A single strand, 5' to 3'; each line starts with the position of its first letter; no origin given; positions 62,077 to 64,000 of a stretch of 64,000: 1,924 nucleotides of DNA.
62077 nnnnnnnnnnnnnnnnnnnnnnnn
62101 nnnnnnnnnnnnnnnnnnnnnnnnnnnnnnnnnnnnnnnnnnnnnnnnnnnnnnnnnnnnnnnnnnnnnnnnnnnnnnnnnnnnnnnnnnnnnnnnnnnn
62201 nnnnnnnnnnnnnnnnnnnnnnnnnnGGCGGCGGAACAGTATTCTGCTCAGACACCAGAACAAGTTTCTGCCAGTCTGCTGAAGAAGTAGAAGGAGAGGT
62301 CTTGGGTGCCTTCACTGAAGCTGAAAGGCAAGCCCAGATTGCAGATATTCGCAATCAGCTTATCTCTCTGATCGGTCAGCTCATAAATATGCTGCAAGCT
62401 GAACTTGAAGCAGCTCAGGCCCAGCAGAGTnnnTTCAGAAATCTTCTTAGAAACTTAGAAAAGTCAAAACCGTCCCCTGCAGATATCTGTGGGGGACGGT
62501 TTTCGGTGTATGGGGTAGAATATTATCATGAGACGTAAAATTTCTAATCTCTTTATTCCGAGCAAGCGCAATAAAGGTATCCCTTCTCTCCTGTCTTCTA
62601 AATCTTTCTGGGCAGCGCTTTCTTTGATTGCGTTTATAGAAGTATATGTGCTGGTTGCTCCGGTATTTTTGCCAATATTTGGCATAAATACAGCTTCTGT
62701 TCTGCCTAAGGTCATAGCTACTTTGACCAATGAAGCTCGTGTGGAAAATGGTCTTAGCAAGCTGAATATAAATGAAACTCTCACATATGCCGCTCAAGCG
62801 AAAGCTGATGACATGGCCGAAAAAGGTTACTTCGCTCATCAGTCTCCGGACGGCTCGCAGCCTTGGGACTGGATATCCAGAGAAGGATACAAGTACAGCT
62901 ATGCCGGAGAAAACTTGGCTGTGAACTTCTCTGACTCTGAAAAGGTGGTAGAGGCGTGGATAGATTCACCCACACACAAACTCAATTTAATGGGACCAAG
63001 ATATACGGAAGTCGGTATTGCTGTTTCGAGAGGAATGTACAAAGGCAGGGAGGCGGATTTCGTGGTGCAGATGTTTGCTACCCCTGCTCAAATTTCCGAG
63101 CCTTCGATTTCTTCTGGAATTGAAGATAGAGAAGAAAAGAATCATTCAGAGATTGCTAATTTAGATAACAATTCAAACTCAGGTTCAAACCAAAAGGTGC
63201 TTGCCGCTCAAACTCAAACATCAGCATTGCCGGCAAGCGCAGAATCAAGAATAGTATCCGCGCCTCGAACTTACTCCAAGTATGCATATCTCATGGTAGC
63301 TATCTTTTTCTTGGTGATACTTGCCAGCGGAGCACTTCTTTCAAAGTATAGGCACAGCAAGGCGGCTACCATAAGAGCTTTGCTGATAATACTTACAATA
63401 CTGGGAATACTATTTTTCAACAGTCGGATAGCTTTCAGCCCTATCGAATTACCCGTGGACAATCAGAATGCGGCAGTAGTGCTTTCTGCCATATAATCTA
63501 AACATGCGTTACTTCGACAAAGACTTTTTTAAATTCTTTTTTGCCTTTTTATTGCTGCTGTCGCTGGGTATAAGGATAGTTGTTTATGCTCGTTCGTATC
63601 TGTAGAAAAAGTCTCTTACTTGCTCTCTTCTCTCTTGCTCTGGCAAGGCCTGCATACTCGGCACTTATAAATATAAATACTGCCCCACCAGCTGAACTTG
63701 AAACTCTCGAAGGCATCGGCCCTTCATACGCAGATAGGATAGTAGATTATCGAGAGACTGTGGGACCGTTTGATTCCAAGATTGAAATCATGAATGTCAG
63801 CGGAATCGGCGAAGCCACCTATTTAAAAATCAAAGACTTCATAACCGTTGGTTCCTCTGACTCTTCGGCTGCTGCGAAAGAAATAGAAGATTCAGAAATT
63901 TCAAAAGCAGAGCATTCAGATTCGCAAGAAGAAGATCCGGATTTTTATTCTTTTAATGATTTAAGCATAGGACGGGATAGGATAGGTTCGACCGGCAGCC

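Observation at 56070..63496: Surface-display locus: wHTH regulator, peptidoglycan-binding Ca-binding-like protein, 1007-aa β-helix protein and CAP-domain protein, with complementary coiled-coil ends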

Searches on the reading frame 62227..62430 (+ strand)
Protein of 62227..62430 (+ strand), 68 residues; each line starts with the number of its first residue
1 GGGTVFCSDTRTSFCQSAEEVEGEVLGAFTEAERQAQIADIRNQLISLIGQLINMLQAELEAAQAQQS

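Call 38: search_protein_representatives(alignment_id=A2)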
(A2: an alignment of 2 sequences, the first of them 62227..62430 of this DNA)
Query: 2 sequences, 68 profile positions. Proteins with E-value up to 0.001 (for the whole library): 42; up to 1e-10: 6; up to 1e-30: 1. The best 42 are listed.
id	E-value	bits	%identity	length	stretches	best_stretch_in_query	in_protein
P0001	3.4e-35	135.9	-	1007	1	1-68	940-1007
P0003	4.8e-25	103.4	-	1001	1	1-64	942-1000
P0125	2.0e-13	66.2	-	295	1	14-64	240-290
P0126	6.4e-13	64.5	-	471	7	42-64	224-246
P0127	2.3e-12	62.7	-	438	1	2-64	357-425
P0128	1.2e-11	60.4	-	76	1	1-63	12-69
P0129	2.2e-10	56.4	-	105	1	22-65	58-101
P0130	3.5e-10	55.8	-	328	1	22-64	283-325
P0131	5.4e-10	55.2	-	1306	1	16-63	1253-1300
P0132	1.2e-08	50.8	-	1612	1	21-63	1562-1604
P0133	1.4e-08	50.6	-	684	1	1-67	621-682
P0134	1.9e-08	50.2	-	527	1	23-62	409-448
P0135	2.4e-08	49.9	-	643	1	3-64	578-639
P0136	2.6e-08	49.8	-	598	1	21-63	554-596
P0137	6.4e-08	48.5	-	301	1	23-61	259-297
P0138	8.8e-08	48.1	-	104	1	23-66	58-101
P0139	1.4e-07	47.5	-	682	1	22-67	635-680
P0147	2.0e-05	40.5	-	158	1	23-64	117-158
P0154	3.7e-05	39.7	-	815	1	15-64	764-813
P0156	5.9e-05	39.0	-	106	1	22-63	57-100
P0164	8.1e-04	35.4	-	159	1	22-63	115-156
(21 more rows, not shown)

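Call 45: search_protein_families(library=pfam, proteins=[P0127, P0130, P0132, P0134, P0136, P0139, P0147, P0154, P0164, P0138], max_evalue=0.01)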
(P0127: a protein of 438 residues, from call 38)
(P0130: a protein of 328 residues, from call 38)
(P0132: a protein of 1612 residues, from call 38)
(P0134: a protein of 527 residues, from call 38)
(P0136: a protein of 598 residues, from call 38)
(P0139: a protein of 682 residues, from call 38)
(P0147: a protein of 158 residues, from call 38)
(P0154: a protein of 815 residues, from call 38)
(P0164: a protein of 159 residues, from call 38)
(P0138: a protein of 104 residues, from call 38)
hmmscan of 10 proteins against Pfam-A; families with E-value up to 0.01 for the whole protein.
P0127 (438 aa): 3 families
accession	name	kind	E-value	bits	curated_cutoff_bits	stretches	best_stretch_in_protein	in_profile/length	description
PF11999.13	Ice_binding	-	2.4e-48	165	28.7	1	40-249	1-205/208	Ice-binding-like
PF16403.11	Bact_surface_Ig-like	-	1.1e-17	64.2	27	1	267-339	1-71/71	Bacterial surface protein, Ig-like domain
PF03422.21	CBM_6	-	0.0038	18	28.9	0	292-345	23-80/125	Carbohydrate binding module (family 6)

P0130 (328 aa): 2 families
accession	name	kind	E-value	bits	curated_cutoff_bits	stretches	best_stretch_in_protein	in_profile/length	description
PF18998.6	Flg_new_2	-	1.4e-13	51.1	23.6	1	189-257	1-71/73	Divergent InlB B-repeat domain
PF09479.16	Flg_new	-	1.8e-05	25.2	27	1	189-253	1-64/65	Listeria-Bacteroides repeat domain (List_Bact_rpt)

P0132 (1612 aa): 8 families
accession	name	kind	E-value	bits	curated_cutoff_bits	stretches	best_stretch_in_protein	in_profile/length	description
PF00082.27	Peptidase_S8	-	4.4e-43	148.1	21.8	2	216-435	3-221/288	Subtilase family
PF16403.11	Bact_surface_Ig-like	-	2.2e-28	98.5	27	2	1085-1156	1-71/71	Bacterial surface protein, Ig-like domain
PF02494.22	HYR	-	4.1e-18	65.9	21.7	3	998-1077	2-81/81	HYR domain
PF22148.1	Fervidolysin_NPro-like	-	1.7e-11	44.8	21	1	67-150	7-81/81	Fervidolysin N-terminal prodomain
PF13860.13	FlgD_ig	-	2.2e-06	28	27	1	904-969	10-75/79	FlgD Ig-like domain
PF07523.18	Big_3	-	2.6e-06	28.1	21.2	1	805-869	3-66/68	Bacterial Ig-like domain (group 3)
PF16656.11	Pur_ac_phosph_N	-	0.0007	20.6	30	1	706-789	3-93/93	Purple acid Phosphatase, N-terminal domain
PF18981.6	InlK_D3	-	0.0014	19.1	25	1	1122-1156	41-75/75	Internalin K domain (D3/D4)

P0134 (527 aa): 2 families
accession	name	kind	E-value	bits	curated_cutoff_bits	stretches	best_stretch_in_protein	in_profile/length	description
PF13229.12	Beta_helix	-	1e-13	51.6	25.9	2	164-313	16-149/158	Right handed beta helix region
PF01471.23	PG_binding_1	-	6.8e-10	39.4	23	1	464-520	2-56/57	Putative peptidoglycan binding domain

P0136 (598 aa): 3 families
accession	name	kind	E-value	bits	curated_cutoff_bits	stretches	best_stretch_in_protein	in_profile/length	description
PF16403.11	Bact_surface_Ig-like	-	1.1e-16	61.1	27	1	441-510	1-71/71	Bacterial surface protein, Ig-like domain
PF23237.1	HYR_4C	-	8.1e-05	23.2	27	1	458-510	18-73/73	HYR-like domain with 4 cysteines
PF02494.22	HYR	-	0.0019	19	21.7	1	435-508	2-79/81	HYR domain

P0139 (682 aa): 0 families

P0147 (158 aa): 1 family
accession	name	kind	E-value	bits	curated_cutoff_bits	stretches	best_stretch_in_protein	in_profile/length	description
PF01471.23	PG_binding_1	-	8.1e-09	36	23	1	71-112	1-42/57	Putative peptidoglycan binding domain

P0154 (815 aa): 3 families
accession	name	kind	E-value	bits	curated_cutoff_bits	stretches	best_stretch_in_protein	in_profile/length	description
PF18657.6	YDG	-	1.4e-21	76.9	25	1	326-408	2-84/85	YDG domain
PF18676.6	MBG_2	-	5.4e-20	72.2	25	1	418-489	1-72/72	MBG domain (YGX type)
PF01471.23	PG_binding_1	-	3.4e-17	62.8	23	1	704-760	1-57/57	Putative peptidoglycan binding domain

P0164 (159 aa): 2 families
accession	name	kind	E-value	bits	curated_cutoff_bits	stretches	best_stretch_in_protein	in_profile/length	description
PF01471.23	PG_binding_1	-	1.1e-16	61.1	23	1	53-109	1-57/57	Putative peptidoglycan binding domain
PF02119.21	FlgI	-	0.0079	15.6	25.3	0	102-150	6-54/343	Flagellar P-ring protein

P0138 (104 aa): 0 families

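Call 46: search_protein_families(library=ncbifam, proteins=[P0138, P0156, P0129, P0128, P0147, P0164, window:62227-62430:+], max_evalue=1)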
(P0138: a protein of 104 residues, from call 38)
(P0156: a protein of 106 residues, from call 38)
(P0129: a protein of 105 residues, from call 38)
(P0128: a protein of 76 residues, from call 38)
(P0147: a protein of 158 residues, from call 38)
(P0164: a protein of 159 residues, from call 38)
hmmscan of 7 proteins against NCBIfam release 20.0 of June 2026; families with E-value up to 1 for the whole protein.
P0138 (104 aa): 0 families

P0156 (106 aa): 0 families

P0129 (105 aa): 0 families

P0128 (76 aa): 0 families

P0147 (158 aa): 4 families
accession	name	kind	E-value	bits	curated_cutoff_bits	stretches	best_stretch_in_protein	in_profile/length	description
TIGR02869.1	spore_SleB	equivalog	0.00019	21.4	236.5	1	64-124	5-64/201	spore cortex-lytic enzyme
NF041562.1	PraB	equivalog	0.14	11.8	120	1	2-36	4-38/163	alkane oxidation protein activator PraB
TIGR03979.1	His_Ser_Rich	equivalog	0.32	10.9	121.65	0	75-112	134-171/190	His-Xaa-Ser repeat protein HxsA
NF040942.2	hypo_ExtJ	equivalog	0.41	11.1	52.5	1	1-25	1-25/77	selenite/tellurite reduction operon protein ExtJ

P0164 (159 aa): 7 families
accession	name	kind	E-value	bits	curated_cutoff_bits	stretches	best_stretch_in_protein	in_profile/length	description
TIGR02869.1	spore_SleB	equivalog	9.5e-14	51.7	236.5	1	47-145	6-95/201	spore cortex-lytic enzyme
NF052377.1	lmo1851_S41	exception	3.2e-05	22.8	725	1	41-113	377-449/468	lmo1851 family serine protease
TIGR03979.1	His_Ser_Rich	equivalog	7.8e-05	22.7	121.65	1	55-106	132-183/190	His-Xaa-Ser repeat protein HxsA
NF052336.1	PdgHdaseHSB100310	equivalog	0.00029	20.3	500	1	48-109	185-246/316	peptidoglycan hydrolase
NF052335.1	PdgHdaseHSB129560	equivalog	0.0013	18.1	500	1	50-110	202-262/330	peptidoglycan hydrolase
NF003676.1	PRK05303.1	subfamily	0.012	14.6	300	1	104-150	7-52/344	flagellar basal body P-ring protein FlgI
NF007891.0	PRK10594.1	equivalog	0.061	12.1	425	1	71-110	311-350/617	L,D-transpeptidase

window:62227-62430:+ (68 aa): 0 families

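Call 47: list_cluster_members(proteins=[P0125, P0130, P0132, P0134, P0139, P0147, P0154, P0164, P0001, P0005])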
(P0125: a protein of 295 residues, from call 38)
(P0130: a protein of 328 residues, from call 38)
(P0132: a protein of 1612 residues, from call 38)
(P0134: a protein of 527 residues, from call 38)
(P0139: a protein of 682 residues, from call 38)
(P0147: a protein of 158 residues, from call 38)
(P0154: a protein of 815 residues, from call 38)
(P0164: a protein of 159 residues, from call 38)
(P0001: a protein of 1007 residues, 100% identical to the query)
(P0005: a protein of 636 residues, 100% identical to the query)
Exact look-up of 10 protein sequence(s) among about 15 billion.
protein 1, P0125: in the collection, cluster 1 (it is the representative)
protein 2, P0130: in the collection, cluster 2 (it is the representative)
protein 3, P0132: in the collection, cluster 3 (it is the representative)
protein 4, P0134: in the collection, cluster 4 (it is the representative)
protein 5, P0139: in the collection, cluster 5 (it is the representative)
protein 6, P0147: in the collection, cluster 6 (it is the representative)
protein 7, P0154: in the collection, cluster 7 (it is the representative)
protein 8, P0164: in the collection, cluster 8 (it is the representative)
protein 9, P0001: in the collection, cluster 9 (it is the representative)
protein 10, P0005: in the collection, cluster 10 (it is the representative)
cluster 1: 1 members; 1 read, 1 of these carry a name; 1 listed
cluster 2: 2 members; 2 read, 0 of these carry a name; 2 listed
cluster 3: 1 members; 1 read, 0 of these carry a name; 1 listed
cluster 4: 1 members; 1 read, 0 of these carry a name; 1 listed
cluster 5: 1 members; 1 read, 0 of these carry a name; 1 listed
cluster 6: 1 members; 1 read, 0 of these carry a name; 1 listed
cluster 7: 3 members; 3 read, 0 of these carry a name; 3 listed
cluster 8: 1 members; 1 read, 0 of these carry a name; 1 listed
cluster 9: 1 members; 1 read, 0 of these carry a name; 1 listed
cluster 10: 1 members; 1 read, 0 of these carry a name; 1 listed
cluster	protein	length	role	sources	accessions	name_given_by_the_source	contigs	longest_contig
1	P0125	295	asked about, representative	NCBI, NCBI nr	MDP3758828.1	MAG: hypothetical protein Q8Q86_03845, partial [Candidatus Daviesbacteria bacterium] | hypothetical protein [Candidatus Daviesbacteria bacterium]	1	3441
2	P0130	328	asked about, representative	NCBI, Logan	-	-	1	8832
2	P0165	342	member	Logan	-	-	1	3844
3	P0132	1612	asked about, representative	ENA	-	-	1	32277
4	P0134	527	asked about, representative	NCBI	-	-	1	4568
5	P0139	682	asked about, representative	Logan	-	-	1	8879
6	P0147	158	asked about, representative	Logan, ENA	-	-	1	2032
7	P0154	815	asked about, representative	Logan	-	-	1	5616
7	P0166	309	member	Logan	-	-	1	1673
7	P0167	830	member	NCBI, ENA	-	-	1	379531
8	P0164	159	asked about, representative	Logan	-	-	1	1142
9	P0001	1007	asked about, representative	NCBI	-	-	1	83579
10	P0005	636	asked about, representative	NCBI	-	-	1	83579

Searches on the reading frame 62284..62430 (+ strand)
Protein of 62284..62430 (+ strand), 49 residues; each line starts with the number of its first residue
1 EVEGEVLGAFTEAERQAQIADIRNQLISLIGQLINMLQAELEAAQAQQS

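Call 86: find_homologous_proteins(query=A7, max_evalue=0.001)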
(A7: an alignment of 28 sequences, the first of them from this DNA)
Query A7 (28 sequences) (49 aa, profile of the alignment): 3 proteins with E <= 0.001 among 375 candidates.
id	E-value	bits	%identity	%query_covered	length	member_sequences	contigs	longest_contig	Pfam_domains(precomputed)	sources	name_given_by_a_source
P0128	7.5e-12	62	33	73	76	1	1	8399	-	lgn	-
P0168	1.1e-10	59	46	80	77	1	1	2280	-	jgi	jgi:hypothetical protein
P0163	3.8e-7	47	47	73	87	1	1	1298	-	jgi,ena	-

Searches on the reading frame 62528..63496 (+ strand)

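Call 3: search_protein_families(library=pfam, proteins=[window:62528-63496:+], max_evalue=0.1)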
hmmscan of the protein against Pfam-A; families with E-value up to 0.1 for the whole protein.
window:62528-63496:+ (322 aa): 4 families
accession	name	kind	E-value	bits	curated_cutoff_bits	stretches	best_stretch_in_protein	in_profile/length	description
PF00188.32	CAP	-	5.8e-20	72.7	21.1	1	66-183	3-117/117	Cysteine-rich secretory protein family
PF04756.19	OST3_OST6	-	0.054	13.3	27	0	240-305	136-203/294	OST3 / OST6 family, transporter family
PF13256.11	DUF4047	-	0.066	13.7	22.1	0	53-91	19-56/125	Domain of unknown function (DUF4047)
PF12155.13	NADHdh-2_N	-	0.097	13.5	25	0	256-296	47-87/88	NADH dehydrogenase subunit 2 N-terminal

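Call 4: search_protein_families(library=ncbifam, proteins=[window:62528-63496:+], max_evalue=0.1)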
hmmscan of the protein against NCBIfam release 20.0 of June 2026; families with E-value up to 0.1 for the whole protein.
window:62528-63496:+ (322 aa): 2 families
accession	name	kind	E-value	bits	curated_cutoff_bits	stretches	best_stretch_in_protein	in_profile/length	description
TIGR02909.1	spore_YkwD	subfamily_domain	1.6e-31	108.8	171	1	62-184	7-126/127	uncharacterized protein, YkwD family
NF052539.1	DivAsocLipDalA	equivalog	5.1e-17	62.2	200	1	66-167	54-155/169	divisome-associated lipoprotein DalA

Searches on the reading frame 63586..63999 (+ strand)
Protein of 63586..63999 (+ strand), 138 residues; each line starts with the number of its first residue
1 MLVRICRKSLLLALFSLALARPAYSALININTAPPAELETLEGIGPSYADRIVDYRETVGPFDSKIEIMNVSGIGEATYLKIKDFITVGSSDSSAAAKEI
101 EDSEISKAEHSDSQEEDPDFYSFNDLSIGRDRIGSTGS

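Call 76: search_protein_families(library=pfam, proteins=[window:63586-63999:+], max_evalue=0.01)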
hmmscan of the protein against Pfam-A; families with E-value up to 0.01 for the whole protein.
window:63586-63999:+ (138 aa): 6 families
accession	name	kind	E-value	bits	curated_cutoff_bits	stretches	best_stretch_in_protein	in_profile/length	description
PF12836.13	HHH_3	-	9.6e-20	70.9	27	1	27-87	5-65/65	Helix-hairpin-helix motif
PF00633.29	HHH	-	1.2e-08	34.8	24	1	27-55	2-30/30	Helix-hairpin-helix motif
PF03934.19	T2SSK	-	6e-05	23.8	24.2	1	28-76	1-49/63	Type II secretion system (T2SS), protein K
PF12826.13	HHH_2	-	0.00053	20.5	27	0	23-55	22-54/64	Helix-hairpin-helix motif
PF14520.12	HHH_5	-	0.00064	20.6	27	0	35-54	34-53/57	Helix-hairpin-helix domain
PF14716.13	HHH_8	-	0.001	19.9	30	0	32-58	46-70/73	Helix-hairpin-helix domain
